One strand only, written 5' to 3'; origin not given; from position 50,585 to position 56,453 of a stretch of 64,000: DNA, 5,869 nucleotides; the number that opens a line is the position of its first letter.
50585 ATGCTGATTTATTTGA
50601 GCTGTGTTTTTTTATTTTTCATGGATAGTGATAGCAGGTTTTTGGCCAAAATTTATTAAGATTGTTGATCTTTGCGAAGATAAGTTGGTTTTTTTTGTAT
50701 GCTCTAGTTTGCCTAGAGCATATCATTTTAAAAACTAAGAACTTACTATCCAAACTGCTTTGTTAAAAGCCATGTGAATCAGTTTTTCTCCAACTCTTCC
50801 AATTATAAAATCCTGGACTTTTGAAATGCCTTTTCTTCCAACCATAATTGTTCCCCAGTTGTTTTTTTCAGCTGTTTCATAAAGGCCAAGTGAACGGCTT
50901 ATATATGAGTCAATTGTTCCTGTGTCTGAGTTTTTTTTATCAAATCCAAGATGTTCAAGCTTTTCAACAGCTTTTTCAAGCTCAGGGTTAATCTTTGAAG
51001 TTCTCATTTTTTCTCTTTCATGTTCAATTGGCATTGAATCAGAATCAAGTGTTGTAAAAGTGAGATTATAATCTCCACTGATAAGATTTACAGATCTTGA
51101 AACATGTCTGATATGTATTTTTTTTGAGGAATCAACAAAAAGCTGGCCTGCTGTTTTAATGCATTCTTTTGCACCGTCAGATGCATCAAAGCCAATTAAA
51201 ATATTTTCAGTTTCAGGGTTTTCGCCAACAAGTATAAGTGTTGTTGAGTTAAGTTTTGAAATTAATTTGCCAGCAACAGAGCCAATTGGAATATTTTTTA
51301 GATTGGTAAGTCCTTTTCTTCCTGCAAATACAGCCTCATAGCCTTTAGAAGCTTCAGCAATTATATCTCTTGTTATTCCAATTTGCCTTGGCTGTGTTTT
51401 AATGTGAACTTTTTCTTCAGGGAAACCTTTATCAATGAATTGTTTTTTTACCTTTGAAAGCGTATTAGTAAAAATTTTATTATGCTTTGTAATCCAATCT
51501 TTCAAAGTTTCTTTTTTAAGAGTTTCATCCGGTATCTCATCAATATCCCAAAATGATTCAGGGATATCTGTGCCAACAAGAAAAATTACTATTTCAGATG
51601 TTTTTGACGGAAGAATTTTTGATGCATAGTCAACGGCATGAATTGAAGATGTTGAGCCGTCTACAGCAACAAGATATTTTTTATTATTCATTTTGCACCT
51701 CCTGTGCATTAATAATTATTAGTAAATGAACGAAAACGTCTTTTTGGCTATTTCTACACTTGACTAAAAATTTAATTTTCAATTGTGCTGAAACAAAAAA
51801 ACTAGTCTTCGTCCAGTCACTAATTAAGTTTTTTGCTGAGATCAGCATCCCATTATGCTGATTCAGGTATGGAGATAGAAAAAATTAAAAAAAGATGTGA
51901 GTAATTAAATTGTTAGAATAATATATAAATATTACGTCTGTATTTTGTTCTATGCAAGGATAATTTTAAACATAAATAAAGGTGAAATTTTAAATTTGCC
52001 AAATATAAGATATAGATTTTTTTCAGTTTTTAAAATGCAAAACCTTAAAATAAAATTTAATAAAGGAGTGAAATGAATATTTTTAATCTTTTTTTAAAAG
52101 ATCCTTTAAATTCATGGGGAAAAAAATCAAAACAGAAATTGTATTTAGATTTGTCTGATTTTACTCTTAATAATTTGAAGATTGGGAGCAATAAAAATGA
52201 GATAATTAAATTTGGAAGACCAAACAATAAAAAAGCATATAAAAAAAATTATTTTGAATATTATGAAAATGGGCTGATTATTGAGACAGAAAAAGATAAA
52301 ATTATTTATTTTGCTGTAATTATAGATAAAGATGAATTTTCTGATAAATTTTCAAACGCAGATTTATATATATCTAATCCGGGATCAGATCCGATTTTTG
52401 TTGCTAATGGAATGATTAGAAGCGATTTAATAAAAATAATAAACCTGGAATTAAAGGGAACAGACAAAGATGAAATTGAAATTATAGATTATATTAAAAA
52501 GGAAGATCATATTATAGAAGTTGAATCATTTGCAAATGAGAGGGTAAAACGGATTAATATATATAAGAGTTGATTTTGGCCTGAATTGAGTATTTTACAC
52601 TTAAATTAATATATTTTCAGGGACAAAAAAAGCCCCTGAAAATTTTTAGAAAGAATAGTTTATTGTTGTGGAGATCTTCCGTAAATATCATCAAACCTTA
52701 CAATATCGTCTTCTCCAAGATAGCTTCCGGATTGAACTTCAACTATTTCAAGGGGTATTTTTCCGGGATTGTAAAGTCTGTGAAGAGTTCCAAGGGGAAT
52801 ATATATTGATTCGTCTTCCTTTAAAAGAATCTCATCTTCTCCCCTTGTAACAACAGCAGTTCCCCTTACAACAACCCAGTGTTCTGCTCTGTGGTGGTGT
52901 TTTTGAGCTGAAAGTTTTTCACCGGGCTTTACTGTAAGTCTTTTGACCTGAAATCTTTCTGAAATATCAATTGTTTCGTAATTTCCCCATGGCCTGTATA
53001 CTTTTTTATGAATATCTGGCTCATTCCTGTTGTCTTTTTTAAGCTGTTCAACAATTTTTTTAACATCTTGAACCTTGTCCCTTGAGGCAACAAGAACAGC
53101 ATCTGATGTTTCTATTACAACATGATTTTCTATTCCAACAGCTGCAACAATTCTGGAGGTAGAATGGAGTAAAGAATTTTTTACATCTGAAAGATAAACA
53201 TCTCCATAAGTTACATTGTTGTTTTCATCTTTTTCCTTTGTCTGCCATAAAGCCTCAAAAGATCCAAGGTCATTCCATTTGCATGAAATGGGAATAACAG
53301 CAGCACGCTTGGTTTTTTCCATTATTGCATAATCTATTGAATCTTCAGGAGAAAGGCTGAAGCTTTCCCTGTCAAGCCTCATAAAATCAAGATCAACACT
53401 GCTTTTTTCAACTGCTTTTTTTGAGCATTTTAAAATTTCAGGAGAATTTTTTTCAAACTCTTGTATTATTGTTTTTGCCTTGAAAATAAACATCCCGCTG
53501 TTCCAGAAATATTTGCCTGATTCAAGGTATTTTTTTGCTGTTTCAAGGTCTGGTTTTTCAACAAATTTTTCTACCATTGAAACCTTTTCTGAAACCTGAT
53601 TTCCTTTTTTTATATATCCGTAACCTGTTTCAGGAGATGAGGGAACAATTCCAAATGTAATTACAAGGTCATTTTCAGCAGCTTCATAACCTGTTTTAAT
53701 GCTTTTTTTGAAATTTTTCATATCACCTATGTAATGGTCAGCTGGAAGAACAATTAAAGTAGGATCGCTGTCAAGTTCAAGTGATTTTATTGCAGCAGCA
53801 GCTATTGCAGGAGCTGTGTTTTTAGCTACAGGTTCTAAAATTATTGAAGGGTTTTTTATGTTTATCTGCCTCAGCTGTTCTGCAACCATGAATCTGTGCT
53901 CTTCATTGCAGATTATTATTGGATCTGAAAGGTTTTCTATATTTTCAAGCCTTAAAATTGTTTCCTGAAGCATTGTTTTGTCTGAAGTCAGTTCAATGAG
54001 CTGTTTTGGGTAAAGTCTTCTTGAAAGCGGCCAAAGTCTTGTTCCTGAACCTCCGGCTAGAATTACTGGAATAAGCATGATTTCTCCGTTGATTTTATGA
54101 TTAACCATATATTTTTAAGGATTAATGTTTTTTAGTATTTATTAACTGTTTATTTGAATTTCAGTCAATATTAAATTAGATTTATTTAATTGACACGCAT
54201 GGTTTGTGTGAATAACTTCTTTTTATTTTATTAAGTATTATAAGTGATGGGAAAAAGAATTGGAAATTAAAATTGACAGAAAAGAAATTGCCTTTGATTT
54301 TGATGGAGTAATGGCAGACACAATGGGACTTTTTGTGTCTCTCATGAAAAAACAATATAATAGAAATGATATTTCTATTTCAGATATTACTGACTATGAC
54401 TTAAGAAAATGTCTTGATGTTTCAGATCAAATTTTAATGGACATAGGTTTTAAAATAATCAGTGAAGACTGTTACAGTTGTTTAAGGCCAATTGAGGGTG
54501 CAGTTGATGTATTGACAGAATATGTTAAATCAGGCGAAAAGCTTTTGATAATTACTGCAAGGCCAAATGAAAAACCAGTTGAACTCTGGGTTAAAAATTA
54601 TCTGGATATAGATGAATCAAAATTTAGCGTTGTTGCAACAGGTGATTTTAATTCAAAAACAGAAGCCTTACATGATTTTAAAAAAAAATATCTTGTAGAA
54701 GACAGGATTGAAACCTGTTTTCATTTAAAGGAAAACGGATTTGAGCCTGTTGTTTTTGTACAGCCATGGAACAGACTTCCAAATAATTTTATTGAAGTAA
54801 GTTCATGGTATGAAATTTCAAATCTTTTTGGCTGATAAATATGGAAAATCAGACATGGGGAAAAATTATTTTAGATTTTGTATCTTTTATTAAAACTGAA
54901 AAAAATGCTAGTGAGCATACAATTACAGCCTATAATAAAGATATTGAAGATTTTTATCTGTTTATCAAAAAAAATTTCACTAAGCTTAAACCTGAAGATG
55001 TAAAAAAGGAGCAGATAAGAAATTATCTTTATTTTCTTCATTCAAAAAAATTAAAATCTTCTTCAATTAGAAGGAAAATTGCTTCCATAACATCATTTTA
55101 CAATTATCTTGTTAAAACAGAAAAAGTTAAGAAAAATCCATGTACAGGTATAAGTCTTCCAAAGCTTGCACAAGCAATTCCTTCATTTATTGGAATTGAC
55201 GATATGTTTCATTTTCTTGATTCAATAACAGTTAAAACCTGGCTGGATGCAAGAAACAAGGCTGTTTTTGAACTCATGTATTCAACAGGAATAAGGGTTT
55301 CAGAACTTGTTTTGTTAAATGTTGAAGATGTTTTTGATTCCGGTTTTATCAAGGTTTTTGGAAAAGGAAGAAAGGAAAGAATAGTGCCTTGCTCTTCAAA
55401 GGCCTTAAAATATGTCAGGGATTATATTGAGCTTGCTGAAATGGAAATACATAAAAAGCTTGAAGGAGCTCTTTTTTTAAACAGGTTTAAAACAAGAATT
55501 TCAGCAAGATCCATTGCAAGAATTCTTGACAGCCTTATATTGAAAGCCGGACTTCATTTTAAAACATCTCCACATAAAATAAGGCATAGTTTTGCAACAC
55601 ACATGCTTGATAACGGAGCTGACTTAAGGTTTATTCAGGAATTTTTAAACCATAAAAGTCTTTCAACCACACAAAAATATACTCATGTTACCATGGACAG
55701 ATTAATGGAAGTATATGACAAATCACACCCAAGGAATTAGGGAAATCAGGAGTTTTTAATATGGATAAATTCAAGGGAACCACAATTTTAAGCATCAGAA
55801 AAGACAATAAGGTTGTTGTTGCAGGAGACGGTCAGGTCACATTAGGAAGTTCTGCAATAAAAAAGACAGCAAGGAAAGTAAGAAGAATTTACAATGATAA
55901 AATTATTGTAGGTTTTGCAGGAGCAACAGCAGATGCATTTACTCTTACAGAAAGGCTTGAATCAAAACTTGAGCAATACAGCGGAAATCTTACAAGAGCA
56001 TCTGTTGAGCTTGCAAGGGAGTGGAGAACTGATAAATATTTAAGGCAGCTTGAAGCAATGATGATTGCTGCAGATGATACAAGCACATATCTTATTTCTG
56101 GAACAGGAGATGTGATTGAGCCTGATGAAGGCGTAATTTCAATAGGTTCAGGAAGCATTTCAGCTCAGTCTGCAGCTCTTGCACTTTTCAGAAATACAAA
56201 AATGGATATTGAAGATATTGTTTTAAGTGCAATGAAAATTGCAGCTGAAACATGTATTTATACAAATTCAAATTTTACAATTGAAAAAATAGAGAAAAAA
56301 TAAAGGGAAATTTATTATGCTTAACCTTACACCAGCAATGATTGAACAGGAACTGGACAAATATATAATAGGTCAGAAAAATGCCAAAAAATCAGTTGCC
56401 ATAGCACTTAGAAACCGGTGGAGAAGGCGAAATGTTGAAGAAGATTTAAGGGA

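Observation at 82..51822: Dispersed ~145-bp self-complementary intergenic repeat (family A): about 10 copies in 64 kb and no transposase in sight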

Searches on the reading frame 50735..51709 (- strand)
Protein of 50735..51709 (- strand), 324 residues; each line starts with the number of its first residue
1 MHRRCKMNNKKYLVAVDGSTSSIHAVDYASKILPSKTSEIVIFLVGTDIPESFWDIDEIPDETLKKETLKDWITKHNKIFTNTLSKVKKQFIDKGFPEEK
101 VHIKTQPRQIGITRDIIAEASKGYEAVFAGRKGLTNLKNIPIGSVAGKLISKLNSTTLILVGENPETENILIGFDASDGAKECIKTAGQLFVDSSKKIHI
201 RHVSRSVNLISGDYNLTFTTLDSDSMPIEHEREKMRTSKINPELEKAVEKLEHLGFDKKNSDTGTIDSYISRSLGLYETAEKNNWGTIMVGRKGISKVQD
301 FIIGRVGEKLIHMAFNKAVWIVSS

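Call 14: search_protein_families(library=ncbifam, proteins=[window:50735-51709:-], max_evalue=0.00001)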
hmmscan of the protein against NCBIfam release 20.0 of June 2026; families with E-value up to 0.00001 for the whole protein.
window:50735-51709:- (324 aa): 0 families

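Call 57: search_protein_families(library=pfam, proteins=[window:50735-51709:-], max_evalue=0.000001)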
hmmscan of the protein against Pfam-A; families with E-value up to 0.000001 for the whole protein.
window:50735-51709:- (324 aa): 1 family
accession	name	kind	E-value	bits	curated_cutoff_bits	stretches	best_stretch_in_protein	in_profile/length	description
PF00582.32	Usp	-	8.9e-16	59.1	24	1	9-159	2-139/141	Universal stress protein family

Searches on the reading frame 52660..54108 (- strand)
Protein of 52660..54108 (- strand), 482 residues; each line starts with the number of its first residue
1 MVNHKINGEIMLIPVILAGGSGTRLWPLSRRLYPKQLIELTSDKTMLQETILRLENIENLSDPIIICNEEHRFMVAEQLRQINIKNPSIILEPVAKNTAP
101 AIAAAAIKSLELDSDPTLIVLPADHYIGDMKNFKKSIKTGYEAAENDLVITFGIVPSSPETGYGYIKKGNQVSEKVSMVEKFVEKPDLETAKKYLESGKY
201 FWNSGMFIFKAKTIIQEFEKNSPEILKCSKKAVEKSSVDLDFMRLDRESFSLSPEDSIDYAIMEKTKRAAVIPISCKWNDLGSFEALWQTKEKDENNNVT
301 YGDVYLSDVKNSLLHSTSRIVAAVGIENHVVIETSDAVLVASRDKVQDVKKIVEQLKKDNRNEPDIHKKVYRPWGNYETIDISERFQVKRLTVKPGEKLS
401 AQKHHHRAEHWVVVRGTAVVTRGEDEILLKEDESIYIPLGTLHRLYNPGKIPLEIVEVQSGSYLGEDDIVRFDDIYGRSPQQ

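Call 57: search_protein_families(library=pfam, proteins=[window:52660-54108:-], max_evalue=0.000001)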
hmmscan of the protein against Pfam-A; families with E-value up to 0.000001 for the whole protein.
window:52660-54108:- (482 aa): 4 families
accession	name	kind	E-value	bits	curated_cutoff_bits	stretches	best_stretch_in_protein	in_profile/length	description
PF00483.29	NTP_transferase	-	2.5e-64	217.6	21.2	1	14-296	2-244/245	Nucleotidyl transferase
PF01050.24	MannoseP_isomer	-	1.1e-56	190.4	23.6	1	360-474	2-116/116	Mannose-6-phosphate isomerase C-terminal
PF22640.1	ManC_GMP_beta-helix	-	8.4e-14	51.7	27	1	308-356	7-55/55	MannoseP isomerase/GMP-like beta-helix domain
PF07883.17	Cupin_2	-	1.2e-12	47.8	27.2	1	391-458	3-69/70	Cupin domain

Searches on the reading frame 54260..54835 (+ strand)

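Call 57: search_protein_families(library=pfam, proteins=[window:54260-54835:+], max_evalue=0.000001)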
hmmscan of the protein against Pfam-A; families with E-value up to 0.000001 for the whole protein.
window:54260-54835:+ (191 aa): 1 family
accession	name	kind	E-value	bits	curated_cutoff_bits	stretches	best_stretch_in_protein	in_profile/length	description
PF06941.18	NT5C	-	9.3e-13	48.9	24.8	1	10-189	4-173/180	5' nucleotidase, deoxy (Pyrimidine), cytosolic type C protein (NT5C)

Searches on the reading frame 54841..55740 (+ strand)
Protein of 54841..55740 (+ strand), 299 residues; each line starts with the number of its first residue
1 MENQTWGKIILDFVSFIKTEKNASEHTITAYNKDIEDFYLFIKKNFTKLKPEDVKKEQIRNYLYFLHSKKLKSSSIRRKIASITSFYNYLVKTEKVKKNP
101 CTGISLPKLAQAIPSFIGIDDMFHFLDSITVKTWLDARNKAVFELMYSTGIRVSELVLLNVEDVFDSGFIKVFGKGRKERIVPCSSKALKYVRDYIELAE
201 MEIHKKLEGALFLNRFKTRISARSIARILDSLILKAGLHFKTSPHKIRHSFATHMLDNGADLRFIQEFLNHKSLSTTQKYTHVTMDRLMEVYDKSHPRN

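Call 57: search_protein_families(library=pfam, proteins=[window:54841-55740:+], max_evalue=0.000001)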
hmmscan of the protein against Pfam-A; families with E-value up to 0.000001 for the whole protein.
window:54841-55740:+ (299 aa): 3 families
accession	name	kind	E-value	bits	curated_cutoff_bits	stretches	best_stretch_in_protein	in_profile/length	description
PF00589.27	Phage_integrase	-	3.6e-43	147.8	27.1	1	133-285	18-170/172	Phage integrase family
PF02899.23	Phage_int_SAM_1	-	3.1e-14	53.4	22.3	1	12-92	3-81/83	Phage integrase, N-terminal SAM-like domain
PF13495.12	Phage_int_SAM_4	-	6.3e-08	33.3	27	1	19-94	10-82/85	Phage integrase, N-terminal SAM-like domain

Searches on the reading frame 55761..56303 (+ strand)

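Call 57: search_protein_families(library=pfam, proteins=[window:55761-56303:+], max_evalue=0.000001)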
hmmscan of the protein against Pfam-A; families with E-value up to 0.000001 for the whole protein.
window:55761-56303:+ (180 aa): 1 family
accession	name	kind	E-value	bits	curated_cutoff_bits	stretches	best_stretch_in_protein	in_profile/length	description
PF00227.31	Proteasome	-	1.7e-31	109.8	22.4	1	5-176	3-188/189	Proteasome subunit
